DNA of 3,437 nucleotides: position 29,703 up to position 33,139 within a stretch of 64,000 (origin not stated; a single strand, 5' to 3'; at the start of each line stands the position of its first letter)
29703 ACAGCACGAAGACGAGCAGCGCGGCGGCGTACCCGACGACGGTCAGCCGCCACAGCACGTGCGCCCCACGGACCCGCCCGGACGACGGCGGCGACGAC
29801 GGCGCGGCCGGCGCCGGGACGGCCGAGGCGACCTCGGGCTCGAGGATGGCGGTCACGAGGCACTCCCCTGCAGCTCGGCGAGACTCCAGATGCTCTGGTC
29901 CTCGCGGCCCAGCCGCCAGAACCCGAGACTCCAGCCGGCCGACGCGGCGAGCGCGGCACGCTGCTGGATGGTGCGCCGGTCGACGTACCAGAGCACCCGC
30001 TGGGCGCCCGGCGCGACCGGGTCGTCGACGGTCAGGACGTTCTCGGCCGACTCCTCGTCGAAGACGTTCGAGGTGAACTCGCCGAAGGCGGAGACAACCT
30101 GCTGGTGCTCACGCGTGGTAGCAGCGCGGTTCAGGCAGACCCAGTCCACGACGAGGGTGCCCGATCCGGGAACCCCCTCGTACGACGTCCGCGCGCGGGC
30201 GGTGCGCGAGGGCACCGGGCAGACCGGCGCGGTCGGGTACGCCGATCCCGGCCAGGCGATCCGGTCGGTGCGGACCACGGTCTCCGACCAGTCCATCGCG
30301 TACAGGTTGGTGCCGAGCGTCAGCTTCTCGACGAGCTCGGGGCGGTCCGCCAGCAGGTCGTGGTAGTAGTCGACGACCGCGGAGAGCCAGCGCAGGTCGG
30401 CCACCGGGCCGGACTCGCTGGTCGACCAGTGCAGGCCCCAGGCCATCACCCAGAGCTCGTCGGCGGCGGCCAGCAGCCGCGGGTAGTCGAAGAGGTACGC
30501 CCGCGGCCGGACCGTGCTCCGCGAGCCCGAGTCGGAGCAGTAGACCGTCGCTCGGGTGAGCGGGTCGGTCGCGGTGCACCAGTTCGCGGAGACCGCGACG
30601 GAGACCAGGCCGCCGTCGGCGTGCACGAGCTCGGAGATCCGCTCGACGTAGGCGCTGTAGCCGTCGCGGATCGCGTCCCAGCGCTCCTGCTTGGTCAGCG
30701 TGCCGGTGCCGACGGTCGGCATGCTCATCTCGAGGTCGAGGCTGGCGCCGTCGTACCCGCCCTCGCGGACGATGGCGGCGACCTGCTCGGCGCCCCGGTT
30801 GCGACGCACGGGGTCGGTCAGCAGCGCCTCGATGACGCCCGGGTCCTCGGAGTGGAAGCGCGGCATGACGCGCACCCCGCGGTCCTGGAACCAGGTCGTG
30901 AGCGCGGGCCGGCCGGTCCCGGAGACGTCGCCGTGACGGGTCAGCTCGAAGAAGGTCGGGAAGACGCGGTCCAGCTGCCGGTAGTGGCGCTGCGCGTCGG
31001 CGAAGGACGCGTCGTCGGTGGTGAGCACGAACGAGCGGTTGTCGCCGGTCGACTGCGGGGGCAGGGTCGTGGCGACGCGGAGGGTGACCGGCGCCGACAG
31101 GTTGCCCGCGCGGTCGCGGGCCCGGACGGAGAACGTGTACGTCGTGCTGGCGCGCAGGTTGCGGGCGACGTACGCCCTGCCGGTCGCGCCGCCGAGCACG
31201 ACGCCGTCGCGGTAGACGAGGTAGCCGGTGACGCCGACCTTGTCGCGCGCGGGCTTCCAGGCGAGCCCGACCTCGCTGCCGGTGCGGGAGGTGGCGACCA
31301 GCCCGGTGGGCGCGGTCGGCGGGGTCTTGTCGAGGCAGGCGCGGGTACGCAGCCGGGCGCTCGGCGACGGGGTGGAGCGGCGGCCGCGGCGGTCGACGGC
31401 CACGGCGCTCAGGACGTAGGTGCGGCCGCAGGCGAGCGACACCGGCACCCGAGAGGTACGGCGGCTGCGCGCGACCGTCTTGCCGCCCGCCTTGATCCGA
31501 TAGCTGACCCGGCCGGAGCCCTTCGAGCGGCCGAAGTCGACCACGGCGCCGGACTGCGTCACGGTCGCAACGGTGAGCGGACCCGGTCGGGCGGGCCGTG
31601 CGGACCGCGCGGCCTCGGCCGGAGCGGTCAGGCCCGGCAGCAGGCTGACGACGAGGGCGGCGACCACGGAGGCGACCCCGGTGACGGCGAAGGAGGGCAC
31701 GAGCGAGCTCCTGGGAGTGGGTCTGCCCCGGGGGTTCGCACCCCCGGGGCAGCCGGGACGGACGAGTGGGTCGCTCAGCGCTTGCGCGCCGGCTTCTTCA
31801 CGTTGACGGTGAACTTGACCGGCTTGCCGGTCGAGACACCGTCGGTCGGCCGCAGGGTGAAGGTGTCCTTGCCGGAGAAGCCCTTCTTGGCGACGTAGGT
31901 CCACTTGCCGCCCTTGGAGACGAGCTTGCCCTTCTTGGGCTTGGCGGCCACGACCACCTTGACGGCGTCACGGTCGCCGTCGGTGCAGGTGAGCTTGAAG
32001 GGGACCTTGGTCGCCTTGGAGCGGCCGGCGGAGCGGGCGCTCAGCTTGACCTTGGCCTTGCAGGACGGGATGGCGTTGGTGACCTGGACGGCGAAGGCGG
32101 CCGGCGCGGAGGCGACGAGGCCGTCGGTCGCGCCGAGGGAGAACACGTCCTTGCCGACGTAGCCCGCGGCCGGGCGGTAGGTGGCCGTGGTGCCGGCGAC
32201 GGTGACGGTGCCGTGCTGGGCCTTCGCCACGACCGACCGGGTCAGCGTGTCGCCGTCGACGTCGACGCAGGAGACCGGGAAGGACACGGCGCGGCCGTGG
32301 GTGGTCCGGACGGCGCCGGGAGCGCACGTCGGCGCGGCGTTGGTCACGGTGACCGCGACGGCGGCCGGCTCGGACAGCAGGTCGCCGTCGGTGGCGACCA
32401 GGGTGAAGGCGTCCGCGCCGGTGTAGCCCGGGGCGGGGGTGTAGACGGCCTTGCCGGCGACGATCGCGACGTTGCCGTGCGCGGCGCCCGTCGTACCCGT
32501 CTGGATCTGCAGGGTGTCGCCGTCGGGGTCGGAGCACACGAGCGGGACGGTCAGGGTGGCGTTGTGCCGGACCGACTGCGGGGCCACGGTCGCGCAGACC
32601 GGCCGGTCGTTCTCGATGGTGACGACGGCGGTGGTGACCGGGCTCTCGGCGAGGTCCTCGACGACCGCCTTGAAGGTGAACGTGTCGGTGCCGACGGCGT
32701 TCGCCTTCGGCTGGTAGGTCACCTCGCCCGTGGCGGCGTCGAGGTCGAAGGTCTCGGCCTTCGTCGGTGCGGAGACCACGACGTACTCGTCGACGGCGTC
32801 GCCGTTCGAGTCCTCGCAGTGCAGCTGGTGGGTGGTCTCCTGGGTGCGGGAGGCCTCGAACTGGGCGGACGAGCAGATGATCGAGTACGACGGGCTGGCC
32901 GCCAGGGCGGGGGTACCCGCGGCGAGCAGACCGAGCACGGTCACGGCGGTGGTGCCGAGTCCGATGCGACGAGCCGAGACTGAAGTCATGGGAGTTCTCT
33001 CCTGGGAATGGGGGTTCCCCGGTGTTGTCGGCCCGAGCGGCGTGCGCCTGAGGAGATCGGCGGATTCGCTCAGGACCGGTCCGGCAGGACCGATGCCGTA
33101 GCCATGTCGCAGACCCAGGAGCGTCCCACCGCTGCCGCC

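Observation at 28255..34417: Four-gene putative exopolysaccharide module inserted into a conserved crp-MBL hydrolase backbone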

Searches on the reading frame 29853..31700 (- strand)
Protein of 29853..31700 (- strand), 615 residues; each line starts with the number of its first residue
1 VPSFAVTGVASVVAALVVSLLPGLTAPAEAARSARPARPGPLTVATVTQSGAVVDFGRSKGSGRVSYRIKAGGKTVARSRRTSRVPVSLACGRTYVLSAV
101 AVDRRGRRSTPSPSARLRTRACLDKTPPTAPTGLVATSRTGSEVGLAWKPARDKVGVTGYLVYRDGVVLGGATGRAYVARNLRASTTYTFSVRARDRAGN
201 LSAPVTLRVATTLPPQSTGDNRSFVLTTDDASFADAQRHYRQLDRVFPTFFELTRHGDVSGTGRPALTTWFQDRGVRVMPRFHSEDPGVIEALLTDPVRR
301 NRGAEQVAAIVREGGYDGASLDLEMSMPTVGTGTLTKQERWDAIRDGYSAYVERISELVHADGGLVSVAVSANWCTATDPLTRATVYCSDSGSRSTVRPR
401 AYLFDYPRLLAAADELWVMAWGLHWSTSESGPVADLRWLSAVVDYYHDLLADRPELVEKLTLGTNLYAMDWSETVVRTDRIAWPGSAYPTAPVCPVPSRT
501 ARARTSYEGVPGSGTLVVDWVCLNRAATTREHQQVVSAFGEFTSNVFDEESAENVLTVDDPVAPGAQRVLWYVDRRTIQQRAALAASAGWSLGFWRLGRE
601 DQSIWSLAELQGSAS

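Call 7: search_protein_families(library=pfam, proteins=[window:29853-31700:-], max_evalue=0.01)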
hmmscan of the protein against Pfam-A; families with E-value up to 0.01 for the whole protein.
window:29853-31700:- (615 aa): 2 families
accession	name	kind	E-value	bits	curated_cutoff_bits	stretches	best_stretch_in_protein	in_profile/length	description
PF00041.27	fn3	-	4.1e-12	46.6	25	1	130-206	2-82/84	Fibronectin type III domain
PF00704.34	Glyco_hydro_18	-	3.7e-06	27.3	29.6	1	291-475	81-237/317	Glycosyl hydrolases family 18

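Call 8: search_protein_families(library=ncbifam, proteins=[window:29853-31700:-], max_evalue=0.001)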
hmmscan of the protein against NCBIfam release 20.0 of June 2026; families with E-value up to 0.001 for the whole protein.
window:29853-31700:- (615 aa): 2 families
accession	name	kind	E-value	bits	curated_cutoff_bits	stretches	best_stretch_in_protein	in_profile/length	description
NF041611.1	exoglucan_CbhB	equivalog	1.3e-23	83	1950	1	30-222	700-896/997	exoglucanase CbhB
NF045522.1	MXAN_2561_fam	equivalog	0.00072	19.1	150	0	172-208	218-254/304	MXAN_2561 family MXYO-CTERM-anchored protein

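Call 10: search_solved_structures(query=window:29853-31700:-, max_evalue=0.1)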
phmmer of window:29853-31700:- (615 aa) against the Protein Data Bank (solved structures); distinct sequences matched with E-value up to 0.1: 12.
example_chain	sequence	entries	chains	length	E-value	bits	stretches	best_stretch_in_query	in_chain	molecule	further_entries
1k85_A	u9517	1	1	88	1.3e-14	57.5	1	127-204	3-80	CHITINASE A1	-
6bt9_A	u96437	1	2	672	2e-11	47.1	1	124-227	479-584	Chitinase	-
8pn5_A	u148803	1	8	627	5.4e-10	42.3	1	124-214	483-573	DUF3472 domain-containing protein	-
8pn3_A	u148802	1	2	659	5.8e-10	42.2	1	124-214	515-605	DUF3472 domain-containing protein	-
8pmu_A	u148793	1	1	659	5.8e-10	42.2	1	124-214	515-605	DUF3472 domain-containing protein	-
4wiw_A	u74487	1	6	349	5.4e-07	32.4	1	264-471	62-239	Glycoside hydrolase family 18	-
5e52_A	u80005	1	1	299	0.00026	23.6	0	86-154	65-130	Contactin-5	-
5jh8_A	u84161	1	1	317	0.002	20.6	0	396-472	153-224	Probable chitinase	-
7mrn_A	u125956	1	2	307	0.016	17.6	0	122-160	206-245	Contactin-5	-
4q6t_A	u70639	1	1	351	0.029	16.8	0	565-608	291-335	Glycosyl hydrolase, family 18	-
3cz8_A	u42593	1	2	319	0.032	16.6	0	403-471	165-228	Putative sporulation-specific glycosylase ydhD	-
2w1n_A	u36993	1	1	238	0.039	16.4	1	142-211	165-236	O-GLCNACASE NAGJ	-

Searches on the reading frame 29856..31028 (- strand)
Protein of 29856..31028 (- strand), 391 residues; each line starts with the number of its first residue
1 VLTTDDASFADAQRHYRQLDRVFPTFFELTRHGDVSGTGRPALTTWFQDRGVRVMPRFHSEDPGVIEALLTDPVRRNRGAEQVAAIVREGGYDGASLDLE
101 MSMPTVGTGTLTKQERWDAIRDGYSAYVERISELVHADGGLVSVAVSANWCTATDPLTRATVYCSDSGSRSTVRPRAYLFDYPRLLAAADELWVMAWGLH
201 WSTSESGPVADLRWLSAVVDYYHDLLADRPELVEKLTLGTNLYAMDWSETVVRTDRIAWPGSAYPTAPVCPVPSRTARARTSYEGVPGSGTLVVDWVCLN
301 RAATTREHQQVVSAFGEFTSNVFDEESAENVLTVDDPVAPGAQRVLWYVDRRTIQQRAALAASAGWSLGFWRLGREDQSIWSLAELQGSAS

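Call 28: find_homologous_proteins(query=window:29856-31028:-, max_evalue=0.00001)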
Query window:29856-31028:- (391 aa): 35 proteins with E <= 0.00001 among 8000 candidates.
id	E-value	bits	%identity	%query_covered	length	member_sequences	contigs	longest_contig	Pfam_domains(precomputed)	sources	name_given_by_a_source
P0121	7.1e-262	887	100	100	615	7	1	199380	PF00704.35,PF00041.28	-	-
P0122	1.5e-206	705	80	100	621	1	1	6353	PF00704.35,PF00041.28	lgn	-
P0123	4.4e-205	700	77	99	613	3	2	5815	PF00704.35,PF00041.28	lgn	-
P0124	1.9e-185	635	73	99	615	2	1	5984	PF00704.35,PF00041.28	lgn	-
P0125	7.8e-181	620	70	99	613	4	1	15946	PF00704.35,PF00041.28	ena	-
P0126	2.2e-179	615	70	99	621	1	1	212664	PF00704.35,PF00041.28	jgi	jgi:spore germination protein YaaH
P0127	1.4e-176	606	68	99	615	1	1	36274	PF00704.35,PF00041.28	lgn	-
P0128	7.8e-176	604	68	99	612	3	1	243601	PF00041.28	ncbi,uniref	ncbi:hypothetical protein GCM10023350_03000 [Nocardioides endophyticus]|uniref:Fibronectin type-III 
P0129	3.8e-175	601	68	100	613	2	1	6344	PF00704.35,PF00041.28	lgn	-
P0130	4.2e-171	588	66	99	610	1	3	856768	PF00704.35,PF00041.28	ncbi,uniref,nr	ncbi:fibronectin type III domain-containing protein [Nocardioides caeni]|uniref:Fibronectin type-III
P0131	4.5e-169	581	67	99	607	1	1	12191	PF00704.35,PF00041.28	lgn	-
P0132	3.5e-166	572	64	100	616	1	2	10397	PF00704.35,PF00041.28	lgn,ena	-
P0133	3.7e-166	572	67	99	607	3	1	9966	PF00704.35,PF00041.28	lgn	-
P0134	3.9e-164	565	65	99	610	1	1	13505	PF00704.35,PF00041.28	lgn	-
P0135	1.3e-149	517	61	97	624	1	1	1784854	PF00704.35,PF00041.28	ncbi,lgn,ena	-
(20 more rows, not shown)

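Call 43: predict_structure(alignment_id=A2)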
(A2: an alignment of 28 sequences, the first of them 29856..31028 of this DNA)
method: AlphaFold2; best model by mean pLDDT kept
length: 391 residues; sequences in the alignment: 28
mean_pLDDT: 91.5   pTM: 0.89
mean pLDDT of the five models: 91.5, 90.4, 90.3, 87.8, 87.3
residues with pLDDT >= 90: 289; 70-90: 89; 50-70: 7; < 50: 6
segments of 3 or more residues with pLDDT < 50: 1-4
pLDDT, mean of each block of 10 residues (from residue 1): 61 86 94 95 93 96 97 98 98 96 93 96 98 98 94 88 84 85 97 84 88 93 95 94 93 96 94 90 91 96 91 94 95 95 95 94 93 82 74 41
secondary structure, 60 per line:
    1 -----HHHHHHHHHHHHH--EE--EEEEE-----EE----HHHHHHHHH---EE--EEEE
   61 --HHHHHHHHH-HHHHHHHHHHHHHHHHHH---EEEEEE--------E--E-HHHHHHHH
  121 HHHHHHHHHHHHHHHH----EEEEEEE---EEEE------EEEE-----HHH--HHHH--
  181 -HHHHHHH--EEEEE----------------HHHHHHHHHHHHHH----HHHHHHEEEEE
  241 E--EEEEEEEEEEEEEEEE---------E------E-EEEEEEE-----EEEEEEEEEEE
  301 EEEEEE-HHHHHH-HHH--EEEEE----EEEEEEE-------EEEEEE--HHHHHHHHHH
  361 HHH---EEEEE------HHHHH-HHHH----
elements in order: H6-18 E25-29 H41-49 E57-60 H63-71 H73-90 E94-99 H113-136 E141-147 E151-154 E161-164 H175-178 H182-188 E191-195 H212-225 H230-235 E236-241 E244-259 E278-284 E290-306 H308-313 E320-324 E329-335 E343-348 H351-363 E367-371 H378-382 H384-387

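Call 46: fold_search(model_id=the predicted structure, library=pdb)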
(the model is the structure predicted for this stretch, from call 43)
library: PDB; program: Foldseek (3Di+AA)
matches with E <= 10: 1576; with E <= 0.001: 217
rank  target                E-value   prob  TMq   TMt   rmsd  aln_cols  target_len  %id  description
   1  4wiw_D                3.0e-20  1.00  0.64  0.71   6.7       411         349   16  Crystal structure of C-terminal domain of putative chitinase from Desulfitobacterium hafniense DCB-2 (released 2014-10-08)
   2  5jh8                  1.1e-19  1.00  0.67  0.81   6.0       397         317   16  Crystal structure of chitinase from Chromobacterium violaceum ATCC 12472 (released 2016-05-25)
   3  4wiw_A                2.4e-19  1.00  0.64  0.72   6.9       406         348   16  Crystal structure of C-terminal domain of putative chitinase from Desulfitobacterium hafniense DCB-2 (released 2014-10-08)
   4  4s3k                  4.3e-18  1.00  0.66  0.60   4.8       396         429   14  Crystal structure of the Bacillus megaterium QM B1551 spore cortex-lytic enzyme SleL (released 2015-08-19)
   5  4s3j_A                9.6e-18  1.00  0.66  0.60   5.1       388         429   14  Crystal structure of the Bacillus cereus spore cortex-lytic enzyme SleL (released 2015-08-19)
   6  4s3j_B                1.1e-17  1.00  0.66  0.60   5.3       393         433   14  Crystal structure of the Bacillus cereus spore cortex-lytic enzyme SleL (released 2015-08-19)
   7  3cz8_A                3.2e-17  1.00  0.62  0.79   4.7       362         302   16  Crystal structure of putative sporulation-specific glycosylase ydhD from Bacillus subtilis (released 2008-05-27)
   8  3cz8_B                6.8e-17  1.00  0.60  0.78   5.7       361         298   16  Crystal structure of putative sporulation-specific glycosylase ydhD from Bacillus subtilis (released 2008-05-27)
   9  4s3j_C                1.1e-16  1.00  0.65  0.60   5.3       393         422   14  Crystal structure of the Bacillus cereus spore cortex-lytic enzyme SleL (released 2015-08-19)
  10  3bxw_A                1.8e-16  1.00  0.61  0.66   4.8       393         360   14  Crystal Structure of Stabilin-1 Interacting Chitinase-Like Protein, SI-CLP (released 2009-01-20)
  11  4q6t                  2.3e-16  1.00  0.65  0.74   5.0       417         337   18  The crystal structure of a class V chitininase from Pseudomonas fluorescens Pf-5 (released 2014-05-07)
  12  8hw7_A                2.9e-16  1.00  0.61  0.71   5.7       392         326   12  Crystal structure of Heterodera glycines chitinase 2 D129A/E131A mutant in complex with chitopentaose (released 2024-06-05)
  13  8hw8_A                6.1e-16  1.00  0.61  0.72   4.8       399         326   12  Crystal structure of Heterodera glycines chitinase 2 D129A/E131A mutant in complex with nodulation factor SmNF-V (C16: (released 2024-06-05)
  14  8hw6                  1.2e-15  1.00  0.61  0.72   4.6       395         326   13  Crystal structure of Heterodera glycines chitinase 2 (released 2024-06-05)
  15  3bxw_B                3.9e-15  1.00  0.61  0.66   4.9       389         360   14  Crystal Structure of Stabilin-1 Interacting Chitinase-Like Protein, SI-CLP (released 2009-01-20)
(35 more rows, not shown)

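Call 76: search_protein_representatives(alignment_id=A2)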
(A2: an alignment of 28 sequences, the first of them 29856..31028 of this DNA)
Query: 28 sequences, 606 profile positions. Proteins with E-value up to 0.001 (for the whole library): 95029; up to 1e-10: 43914; up to 1e-30: 9276. The best 150 are listed.
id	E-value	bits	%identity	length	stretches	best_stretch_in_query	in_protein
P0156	0.0e+00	1275.8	-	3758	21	107-285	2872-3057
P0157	0.0e+00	1212.3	-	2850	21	108-284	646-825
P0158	0.0e+00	1175.0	-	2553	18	108-289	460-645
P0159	0.0e+00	1172.1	-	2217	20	109-284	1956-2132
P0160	1.9e-287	971.2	-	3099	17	102-283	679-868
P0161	1.9e-282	954.7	-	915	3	108-540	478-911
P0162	2.2e-273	924.8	-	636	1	9-606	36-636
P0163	2.5e-269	911.4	-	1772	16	165-288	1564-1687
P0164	5.7e-256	867.3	-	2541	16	107-286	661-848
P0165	2.2e-250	848.9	-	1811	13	102-285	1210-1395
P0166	6.5e-249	844.0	-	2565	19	107-286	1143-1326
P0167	1.4e-245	833.0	-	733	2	197-606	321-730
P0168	8.6e-240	813.9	-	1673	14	64-283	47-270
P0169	3.1e-238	808.8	-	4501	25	109-289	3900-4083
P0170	3.1e-238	808.7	-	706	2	184-606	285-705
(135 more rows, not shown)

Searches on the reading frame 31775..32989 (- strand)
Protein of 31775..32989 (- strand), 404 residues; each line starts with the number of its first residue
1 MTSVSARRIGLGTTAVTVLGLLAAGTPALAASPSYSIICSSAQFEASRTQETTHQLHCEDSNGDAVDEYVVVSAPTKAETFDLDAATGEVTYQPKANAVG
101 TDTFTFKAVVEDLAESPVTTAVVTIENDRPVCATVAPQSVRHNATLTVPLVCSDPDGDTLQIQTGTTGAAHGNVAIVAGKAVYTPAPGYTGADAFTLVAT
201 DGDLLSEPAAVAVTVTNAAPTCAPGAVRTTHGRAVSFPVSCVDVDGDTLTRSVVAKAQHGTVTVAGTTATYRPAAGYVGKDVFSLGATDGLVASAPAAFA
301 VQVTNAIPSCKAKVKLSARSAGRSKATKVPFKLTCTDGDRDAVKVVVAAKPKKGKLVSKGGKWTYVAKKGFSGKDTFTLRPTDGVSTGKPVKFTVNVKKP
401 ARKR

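Call 7: search_protein_families(library=pfam, proteins=[window:31775-32989:-], max_evalue=0.01)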
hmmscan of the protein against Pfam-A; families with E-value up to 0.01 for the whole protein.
window:31775-32989:- (404 aa): 4 families
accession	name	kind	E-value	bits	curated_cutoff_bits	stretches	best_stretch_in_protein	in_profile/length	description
PF17963.7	Big_9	-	1.2e-39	135.4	23.6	4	127-214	1-89/89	Bacterial Ig domain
PF17892.7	Cadherin_5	-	2.7e-25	88.5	26.5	3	127-216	2-98/98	Cadherin-like domain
PF17803.7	Cadherin_4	-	7e-16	58.9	25.1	2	211-267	5-66/71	Bacterial cadherin-like domain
PF16184.11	Cadherin_3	-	0.00058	20.2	25.5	0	330-359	21-52/106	Cadherin-like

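Call 8: search_protein_families(library=ncbifam, proteins=[window:31775-32989:-], max_evalue=0.001)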
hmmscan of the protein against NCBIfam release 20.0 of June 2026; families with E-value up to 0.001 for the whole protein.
window:31775-32989:- (404 aa): 1 family
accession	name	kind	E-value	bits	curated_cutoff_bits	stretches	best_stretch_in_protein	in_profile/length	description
NF012211.1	tand_rpt_95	domain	3e-32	110.5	90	4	153-218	20-87/98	tandem-95 repeat protein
